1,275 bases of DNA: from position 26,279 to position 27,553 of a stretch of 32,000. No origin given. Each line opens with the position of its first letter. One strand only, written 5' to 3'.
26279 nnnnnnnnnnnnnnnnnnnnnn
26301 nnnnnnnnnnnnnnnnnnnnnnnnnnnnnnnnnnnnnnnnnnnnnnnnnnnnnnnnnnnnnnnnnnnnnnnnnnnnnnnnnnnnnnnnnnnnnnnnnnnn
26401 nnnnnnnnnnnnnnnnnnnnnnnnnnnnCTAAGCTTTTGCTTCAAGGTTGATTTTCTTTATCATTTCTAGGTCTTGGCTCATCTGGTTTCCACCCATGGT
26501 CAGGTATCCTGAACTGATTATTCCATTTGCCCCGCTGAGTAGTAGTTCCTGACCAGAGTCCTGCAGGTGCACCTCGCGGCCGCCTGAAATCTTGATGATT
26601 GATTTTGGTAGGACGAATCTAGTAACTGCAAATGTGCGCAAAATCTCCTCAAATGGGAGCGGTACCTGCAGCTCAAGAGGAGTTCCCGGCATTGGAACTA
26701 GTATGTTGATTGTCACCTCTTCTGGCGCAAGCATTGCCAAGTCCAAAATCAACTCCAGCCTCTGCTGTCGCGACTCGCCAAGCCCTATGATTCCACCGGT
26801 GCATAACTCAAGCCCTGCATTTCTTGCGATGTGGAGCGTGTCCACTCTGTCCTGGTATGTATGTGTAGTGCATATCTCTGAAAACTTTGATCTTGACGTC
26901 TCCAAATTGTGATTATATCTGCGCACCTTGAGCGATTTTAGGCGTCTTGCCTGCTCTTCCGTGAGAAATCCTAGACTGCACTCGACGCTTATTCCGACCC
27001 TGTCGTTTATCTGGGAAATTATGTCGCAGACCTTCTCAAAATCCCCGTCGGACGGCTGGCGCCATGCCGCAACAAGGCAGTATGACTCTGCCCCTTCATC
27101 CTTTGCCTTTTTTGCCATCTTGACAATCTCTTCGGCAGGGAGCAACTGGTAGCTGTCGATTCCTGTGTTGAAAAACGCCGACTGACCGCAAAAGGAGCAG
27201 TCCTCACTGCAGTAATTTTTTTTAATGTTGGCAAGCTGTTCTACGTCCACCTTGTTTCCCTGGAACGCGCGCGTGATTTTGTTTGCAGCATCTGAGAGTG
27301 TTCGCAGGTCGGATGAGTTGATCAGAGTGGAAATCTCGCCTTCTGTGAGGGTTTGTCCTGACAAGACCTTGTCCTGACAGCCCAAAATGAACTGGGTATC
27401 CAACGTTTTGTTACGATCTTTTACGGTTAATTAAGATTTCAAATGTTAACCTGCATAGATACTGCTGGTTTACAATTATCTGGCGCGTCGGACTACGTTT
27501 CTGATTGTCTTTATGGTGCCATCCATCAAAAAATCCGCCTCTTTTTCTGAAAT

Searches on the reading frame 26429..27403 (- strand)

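Call 11: search_protein_families(library=pfam, proteins=[window:26429-27403:-], max_evalue=0.001)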
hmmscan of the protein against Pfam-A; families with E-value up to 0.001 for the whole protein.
window:26429-27403:- (324 aa): 2 families
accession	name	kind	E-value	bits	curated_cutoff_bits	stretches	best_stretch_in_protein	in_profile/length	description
PF04055.27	Radical_SAM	-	4.3e-24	86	29.5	1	63-220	5-164/166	Radical SAM superfamily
PF06968.18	BATS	-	2.1e-20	73.1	22.2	1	232-320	2-87/88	Biotin and Thiamin Synthesis associated domain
